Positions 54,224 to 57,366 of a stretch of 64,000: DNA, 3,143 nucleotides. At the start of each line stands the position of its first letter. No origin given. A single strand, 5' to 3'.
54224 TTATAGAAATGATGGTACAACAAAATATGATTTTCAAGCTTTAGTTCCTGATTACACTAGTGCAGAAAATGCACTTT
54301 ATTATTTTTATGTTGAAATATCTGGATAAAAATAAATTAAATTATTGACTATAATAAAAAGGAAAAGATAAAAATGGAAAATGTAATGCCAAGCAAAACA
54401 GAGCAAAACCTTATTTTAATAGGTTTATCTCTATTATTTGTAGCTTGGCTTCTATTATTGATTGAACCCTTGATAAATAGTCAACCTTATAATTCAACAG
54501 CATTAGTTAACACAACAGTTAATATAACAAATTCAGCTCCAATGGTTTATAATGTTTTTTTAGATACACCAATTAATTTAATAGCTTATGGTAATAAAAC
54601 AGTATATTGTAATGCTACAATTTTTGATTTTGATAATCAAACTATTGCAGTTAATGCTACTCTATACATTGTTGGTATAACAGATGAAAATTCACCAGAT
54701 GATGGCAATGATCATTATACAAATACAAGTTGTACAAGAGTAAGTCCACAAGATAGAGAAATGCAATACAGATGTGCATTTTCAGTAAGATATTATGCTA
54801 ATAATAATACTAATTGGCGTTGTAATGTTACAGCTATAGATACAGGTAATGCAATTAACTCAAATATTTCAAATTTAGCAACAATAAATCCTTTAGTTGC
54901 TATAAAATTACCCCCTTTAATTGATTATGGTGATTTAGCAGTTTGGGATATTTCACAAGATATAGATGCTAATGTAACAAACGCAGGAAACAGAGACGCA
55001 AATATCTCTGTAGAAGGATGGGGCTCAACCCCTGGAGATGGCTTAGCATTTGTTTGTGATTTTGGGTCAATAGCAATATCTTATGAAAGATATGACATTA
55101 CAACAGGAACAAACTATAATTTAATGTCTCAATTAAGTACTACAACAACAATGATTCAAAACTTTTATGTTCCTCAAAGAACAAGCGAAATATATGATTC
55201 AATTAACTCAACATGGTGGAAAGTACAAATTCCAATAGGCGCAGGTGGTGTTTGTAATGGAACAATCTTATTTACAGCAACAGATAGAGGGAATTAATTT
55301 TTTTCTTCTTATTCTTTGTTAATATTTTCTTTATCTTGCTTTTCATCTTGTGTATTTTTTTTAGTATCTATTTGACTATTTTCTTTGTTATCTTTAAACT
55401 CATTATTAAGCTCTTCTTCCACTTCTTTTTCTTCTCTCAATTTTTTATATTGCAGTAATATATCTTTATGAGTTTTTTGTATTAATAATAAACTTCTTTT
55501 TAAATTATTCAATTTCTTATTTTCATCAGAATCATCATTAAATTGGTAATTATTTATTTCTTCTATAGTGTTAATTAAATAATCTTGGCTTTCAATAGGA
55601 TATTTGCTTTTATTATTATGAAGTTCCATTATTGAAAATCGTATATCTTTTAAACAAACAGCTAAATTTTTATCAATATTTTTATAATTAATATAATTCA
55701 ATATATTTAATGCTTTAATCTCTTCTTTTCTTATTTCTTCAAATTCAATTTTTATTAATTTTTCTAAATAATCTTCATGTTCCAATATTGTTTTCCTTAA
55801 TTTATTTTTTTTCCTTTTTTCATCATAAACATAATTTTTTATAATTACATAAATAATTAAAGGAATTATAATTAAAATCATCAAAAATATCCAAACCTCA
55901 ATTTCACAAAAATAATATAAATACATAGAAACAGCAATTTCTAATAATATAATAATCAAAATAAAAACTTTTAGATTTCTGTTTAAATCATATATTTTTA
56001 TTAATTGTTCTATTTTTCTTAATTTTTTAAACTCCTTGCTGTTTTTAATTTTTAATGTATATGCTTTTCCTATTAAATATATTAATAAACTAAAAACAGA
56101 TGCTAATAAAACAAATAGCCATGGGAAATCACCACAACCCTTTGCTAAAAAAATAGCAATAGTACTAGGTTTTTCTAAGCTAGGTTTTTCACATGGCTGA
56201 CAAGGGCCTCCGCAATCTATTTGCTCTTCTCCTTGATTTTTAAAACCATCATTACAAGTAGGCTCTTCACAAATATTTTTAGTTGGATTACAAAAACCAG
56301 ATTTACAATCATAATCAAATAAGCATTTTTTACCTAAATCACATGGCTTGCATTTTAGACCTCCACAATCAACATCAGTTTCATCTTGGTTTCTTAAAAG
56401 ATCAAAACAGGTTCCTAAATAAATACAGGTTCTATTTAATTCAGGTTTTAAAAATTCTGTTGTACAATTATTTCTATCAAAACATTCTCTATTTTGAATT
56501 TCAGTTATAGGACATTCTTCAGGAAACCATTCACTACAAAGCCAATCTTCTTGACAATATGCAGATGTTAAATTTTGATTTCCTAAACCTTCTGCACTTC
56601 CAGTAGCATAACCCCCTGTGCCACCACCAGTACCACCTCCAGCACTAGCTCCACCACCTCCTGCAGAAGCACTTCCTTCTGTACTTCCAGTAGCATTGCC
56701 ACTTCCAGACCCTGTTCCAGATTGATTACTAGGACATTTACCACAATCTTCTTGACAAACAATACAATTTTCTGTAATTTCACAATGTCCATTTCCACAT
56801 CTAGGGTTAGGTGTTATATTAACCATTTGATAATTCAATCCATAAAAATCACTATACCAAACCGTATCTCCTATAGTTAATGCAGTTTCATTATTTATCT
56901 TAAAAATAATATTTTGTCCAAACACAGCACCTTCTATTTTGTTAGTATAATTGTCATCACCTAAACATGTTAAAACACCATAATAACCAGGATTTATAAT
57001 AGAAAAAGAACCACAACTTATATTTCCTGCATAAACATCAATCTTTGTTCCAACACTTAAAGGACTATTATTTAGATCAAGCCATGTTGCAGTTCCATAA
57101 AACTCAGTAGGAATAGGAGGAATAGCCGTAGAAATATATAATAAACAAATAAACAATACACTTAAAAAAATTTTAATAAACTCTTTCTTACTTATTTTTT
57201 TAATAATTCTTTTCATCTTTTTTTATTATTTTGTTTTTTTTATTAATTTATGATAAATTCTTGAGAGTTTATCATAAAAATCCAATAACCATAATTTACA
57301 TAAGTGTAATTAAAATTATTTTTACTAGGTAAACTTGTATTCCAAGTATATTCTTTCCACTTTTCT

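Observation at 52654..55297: Two small secreted proteins are free-standing copies of the C-terminal tail of the giant adhesin-like proteins, suggesting a fibre with tip adhesins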

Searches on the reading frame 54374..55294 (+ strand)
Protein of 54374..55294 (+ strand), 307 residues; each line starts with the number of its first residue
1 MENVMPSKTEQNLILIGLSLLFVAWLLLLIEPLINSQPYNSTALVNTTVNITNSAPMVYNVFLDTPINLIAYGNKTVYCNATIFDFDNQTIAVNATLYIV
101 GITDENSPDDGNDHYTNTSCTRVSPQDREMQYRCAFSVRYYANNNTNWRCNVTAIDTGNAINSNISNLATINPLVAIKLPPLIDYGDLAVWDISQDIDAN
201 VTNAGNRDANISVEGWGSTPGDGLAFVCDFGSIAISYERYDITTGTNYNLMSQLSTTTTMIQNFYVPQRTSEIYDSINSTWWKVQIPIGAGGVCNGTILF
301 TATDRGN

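Call 7: search_protein_families(library=pfam, proteins=[window:54374-55294:+], max_evalue=1)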
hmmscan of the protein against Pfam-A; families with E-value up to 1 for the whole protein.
window:54374-55294:+ (307 aa): 0 families

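Call 11: search_protein_families(library=ncbifam, proteins=[window:54374-55294:+], max_evalue=1)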
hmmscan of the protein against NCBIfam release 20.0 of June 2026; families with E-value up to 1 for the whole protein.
window:54374-55294:+ (307 aa): 0 families

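Call 39: find_homologous_proteins(query=window:54374-55294:+, max_evalue=0.001)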
Query window:54374-55294:+ (307 aa): 96 proteins with E <= 0.001 among 1691 candidates.
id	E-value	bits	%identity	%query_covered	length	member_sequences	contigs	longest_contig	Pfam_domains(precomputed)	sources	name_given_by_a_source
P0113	5.7e-202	688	100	100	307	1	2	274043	-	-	-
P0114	6.0e-175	599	87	100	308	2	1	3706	-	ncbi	ncbi:MAG: hypothetical protein QW757_04670 [Candidatus Woesearchaeota archaeon]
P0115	6.4e-175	599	86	100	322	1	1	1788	-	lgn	-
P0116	3.1e-154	531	78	100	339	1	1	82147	-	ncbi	-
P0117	4.1e-133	462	70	95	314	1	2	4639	-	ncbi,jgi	-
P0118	1.6e-131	457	70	94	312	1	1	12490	-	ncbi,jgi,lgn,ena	-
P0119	8.2e-128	444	66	99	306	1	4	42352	-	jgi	jgi:hypothetical protein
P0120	7.2e-126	438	67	93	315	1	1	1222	-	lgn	-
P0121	1.9e-125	437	68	94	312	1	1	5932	-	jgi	jgi:hypothetical protein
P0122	6.6e-125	435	70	95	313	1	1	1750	-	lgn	-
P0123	2.4e-119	417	64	96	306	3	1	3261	-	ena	-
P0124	3.8e-116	406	66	91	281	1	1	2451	-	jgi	jgi:hypothetical protein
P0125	8.2e-115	402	60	98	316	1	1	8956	-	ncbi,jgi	jgi:hypothetical protein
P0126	1.4e-114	401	60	100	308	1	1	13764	-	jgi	-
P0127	1.9e-113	397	61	95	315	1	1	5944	-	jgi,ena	-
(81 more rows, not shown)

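Call 57: predict_structure(alignment_id=A5)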
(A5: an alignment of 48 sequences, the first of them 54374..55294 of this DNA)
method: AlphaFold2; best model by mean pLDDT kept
length: 307 residues; sequences in the alignment: 48
mean_pLDDT: 93.0   pTM: 0.74
mean pLDDT of the five models: 93.0, 92.5, 92.1, 92.0, 90.6
residues with pLDDT >= 90: 259; 70-90: 28; 50-70: 18; < 50: 2
segments of 3 or more residues with pLDDT < 50: none
pLDDT, mean of each block of 10 residues (from residue 1): 67 92 89 61 77 92 97 96 94 97 96 95 95 97 97 95 98 96 95 97 96 97 97 98 98 98 96 95 98 97 89
secondary structure, 60 per line:
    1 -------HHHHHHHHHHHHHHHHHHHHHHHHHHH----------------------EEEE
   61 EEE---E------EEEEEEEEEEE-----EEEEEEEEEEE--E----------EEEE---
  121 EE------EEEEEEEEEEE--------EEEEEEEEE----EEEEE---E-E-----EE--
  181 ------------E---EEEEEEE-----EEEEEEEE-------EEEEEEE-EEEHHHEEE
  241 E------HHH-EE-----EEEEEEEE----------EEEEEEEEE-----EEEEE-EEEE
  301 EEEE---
elements in order: H8-34 E57-63 E74-84 E90-100 E114-117 E129-139 E148-156 E161-165 E197-203 E209-216 E224-230 E232-234 E238-241 E259-266 E277-285 E291-295 E297-304

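Call 59: fold_search(model_id=the predicted structure, library=pdb)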
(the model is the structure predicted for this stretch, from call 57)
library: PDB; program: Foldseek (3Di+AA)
matches with E <= 10: 1961; with E <= 0.001: 43
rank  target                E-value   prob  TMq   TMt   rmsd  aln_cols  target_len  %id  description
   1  1nug_B                7.0e-06  1.00  0.27  0.14  13.5       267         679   12  Role of Calcium Ions in the Activation and Activity of the Transglutaminase 3 Enzyme (2 calciums, 1 Mg, inactive form) (released 2003-04-22)
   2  8oxw_A                9.5e-06  1.00  0.28  0.15  12.9       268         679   10  Transglutaminase 3 in complex with DH patient-derived Fab DH63-B02 (released 2023-10-18)
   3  1l9m_B                1.2e-05  1.00  0.27  0.14  13.7       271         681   10  Three-dimensional structure of the human transglutaminase 3 enzyme: binding of calcium ions change structure for activ (released 2002-05-29)
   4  7uzs                  1.3e-05  1.00  0.25  0.14  13.0       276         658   11  Protein 4.2 (local refinement from consensus reconstruction of ankyrin complex classes) (released 2022-07-20)
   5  8oxv_A                1.5e-05  1.00  0.27  0.14  14.2       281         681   10  Transglutaminase 3 zymogen in complex with DH patient-derived Fab DH63-B02 (released 2023-10-18)
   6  8oxy_A                1.6e-05  1.00  0.27  0.14  12.8       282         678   11  Transglutaminase 3 without calcium in complex with DH patient-derived Fab DH63-B02 (released 2023-10-18)
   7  8csw                  1.6e-05  1.00  0.24  0.13  11.5       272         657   12  Local refinement of protein 4.2 in Class 2 of erythrocyte ankyrin-1 complex (released 2022-07-20)
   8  1l9m_A                2.7e-05  1.00  0.26  0.14  11.3       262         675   10  Three-dimensional structure of the human transglutaminase 3 enzyme: binding of calcium ions change structure for activ (released 2002-05-29)
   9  8cs9_X                2.7e-05  1.00  0.25  0.14  11.6       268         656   12  Composite reconstruction of Class 1 of the erythrocyte ankyrin-1 complex (released 2022-07-20)
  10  6kzb_C                5.8e-05  1.00  0.27  0.15  12.7       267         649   10  Transglutaminase2 complexed with calcium (released 2020-12-09)
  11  1qun_B                7.0e-05  1.00  0.32  0.35  11.4       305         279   10  X-RAY STRUCTURE OF THE FIMC-FIMH CHAPERONE ADHESIN COMPLEX FROM UROPATHOGENIC E.COLI (released 1999-08-31)
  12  1l9n_A                7.4e-05  1.00  0.24  0.13  11.6       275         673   10  Three-dimensional structure of the human transglutaminase 3 enzyme: binding of calcium ions change structure for activ (released 2002-05-29)
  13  1kiu_B                7.8e-05  1.00  0.35  0.37  10.0       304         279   10  FimH adhesin Q133N mutant-FimC chaperone complex with methyl-alpha-D-mannose (released 2002-06-05)
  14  6a8p_C                9.5e-05  1.00  0.27  0.14  12.7       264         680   10  Transglutaminase 2 mutant G224V in complex with GTP (released 2018-09-26)
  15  4pyg_A                1.0e-04  1.00  0.27  0.14  14.3       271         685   10  Transglutaminase2 complexed with GTP (released 2015-02-11)
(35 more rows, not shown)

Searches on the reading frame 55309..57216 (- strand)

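Call 11: search_protein_families(library=ncbifam, proteins=[window:55309-57216:-], max_evalue=1)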
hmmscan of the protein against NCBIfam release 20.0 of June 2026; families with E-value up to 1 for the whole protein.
window:55309-57216:- (635 aa): 1 family
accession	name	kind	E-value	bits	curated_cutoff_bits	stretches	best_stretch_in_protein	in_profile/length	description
TIGR00905.1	2A0302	subfamily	0.34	9.6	409.05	1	369-467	360-443/473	basic amino acid/polyamine antiporter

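Call 26: search_protein_families(library=pfam, proteins=[window:55309-57216:-], max_evalue=0.01)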
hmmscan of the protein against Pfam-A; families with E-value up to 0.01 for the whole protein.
window:55309-57216:- (635 aa): 2 families
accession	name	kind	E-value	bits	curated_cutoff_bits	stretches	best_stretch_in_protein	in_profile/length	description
PF01040.23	UbiA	-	0.0056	16.4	34.2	1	361-473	136-243/250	UbiA prenyltransferase family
PF12666.12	PrgI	-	0.0085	17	27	0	418-491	24-82/91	PrgI family protein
